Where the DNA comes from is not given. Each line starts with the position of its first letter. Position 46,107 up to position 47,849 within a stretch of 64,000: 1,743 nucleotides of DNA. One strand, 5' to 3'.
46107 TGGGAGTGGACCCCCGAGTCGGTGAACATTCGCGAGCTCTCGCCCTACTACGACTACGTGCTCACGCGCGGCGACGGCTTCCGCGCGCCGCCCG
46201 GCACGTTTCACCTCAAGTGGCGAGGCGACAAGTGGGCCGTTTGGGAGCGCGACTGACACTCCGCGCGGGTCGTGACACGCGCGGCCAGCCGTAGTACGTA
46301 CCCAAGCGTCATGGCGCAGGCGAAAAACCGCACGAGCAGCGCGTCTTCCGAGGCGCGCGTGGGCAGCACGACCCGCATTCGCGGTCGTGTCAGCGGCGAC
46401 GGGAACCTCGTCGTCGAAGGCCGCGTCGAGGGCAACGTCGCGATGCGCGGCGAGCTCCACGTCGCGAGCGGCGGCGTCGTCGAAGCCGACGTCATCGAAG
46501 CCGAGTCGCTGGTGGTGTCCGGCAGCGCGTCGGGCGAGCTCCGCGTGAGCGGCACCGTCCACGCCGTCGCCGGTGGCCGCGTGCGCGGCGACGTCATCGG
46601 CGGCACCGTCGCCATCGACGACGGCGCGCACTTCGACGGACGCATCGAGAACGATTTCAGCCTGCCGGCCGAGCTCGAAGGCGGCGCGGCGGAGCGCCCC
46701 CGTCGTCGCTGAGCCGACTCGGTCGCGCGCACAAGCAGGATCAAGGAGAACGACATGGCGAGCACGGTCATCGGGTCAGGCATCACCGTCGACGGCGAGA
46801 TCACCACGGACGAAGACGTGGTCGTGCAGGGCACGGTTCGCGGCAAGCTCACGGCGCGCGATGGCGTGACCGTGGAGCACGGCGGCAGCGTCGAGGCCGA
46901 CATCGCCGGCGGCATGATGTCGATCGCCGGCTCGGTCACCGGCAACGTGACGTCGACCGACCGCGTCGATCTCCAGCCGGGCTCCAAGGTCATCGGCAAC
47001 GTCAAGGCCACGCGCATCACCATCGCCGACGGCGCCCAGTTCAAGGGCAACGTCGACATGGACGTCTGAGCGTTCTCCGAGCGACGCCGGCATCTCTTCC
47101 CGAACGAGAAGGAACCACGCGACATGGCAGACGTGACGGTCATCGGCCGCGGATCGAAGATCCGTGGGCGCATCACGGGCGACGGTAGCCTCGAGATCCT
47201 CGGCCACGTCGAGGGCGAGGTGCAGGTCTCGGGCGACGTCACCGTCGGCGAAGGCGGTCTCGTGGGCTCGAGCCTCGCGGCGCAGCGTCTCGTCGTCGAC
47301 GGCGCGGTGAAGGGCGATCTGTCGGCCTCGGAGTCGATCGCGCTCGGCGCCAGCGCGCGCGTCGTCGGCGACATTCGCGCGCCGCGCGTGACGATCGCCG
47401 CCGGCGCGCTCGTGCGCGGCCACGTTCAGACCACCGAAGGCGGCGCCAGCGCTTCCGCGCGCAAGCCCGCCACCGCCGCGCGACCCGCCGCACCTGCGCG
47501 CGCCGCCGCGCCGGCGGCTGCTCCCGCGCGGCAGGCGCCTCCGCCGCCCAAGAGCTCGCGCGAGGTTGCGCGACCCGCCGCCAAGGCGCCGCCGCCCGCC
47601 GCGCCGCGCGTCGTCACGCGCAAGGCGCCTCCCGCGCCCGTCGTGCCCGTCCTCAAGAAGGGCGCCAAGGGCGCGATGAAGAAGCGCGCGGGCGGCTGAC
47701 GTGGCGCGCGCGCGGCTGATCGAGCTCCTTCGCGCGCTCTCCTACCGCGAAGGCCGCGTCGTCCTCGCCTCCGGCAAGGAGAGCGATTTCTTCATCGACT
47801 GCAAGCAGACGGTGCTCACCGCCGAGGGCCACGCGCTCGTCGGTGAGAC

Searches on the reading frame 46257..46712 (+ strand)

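Call 52: search_protein_families(library=pfam, proteins=[window:46257-46712:+], max_evalue=0.0001)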
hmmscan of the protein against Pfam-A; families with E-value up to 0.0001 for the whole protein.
window:46257-46712:+ (151 aa): 1 family
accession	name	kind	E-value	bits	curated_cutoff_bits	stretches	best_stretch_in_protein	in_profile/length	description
PF04519.19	Bactofilin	-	4.3e-19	69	27.9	1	35-130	3-97/98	Polymer-forming cytoskeletal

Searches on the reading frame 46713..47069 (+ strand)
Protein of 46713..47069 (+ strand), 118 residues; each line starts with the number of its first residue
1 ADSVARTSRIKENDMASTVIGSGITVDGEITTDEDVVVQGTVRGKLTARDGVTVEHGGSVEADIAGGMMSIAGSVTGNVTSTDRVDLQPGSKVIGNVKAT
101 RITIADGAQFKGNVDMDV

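Call 53: search_protein_families(library=pfam, proteins=[window:46713-47069:+], max_evalue=0.0001)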
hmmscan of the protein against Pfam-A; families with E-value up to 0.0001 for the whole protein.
window:46713-47069:+ (118 aa): 1 family
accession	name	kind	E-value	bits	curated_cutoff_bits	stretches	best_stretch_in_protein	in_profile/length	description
PF04519.19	Bactofilin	-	3.5e-23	82.1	27.9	1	18-114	1-97/98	Polymer-forming cytoskeletal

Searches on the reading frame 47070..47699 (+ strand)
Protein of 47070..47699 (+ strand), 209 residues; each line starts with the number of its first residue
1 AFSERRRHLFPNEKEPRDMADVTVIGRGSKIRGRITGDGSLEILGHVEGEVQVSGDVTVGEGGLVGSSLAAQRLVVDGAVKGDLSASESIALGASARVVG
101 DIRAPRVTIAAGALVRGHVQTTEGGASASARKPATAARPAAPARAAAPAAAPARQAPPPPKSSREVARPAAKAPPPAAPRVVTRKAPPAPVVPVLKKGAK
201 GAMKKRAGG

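Call 53: search_protein_families(library=pfam, proteins=[window:47070-47699:+], max_evalue=0.0001)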
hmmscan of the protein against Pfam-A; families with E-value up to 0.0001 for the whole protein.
window:47070-47699:+ (209 aa): 1 family
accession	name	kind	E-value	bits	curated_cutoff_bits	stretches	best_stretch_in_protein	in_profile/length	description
PF04519.19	Bactofilin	-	4.1e-22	78.7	27.9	1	23-119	1-97/98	Polymer-forming cytoskeletal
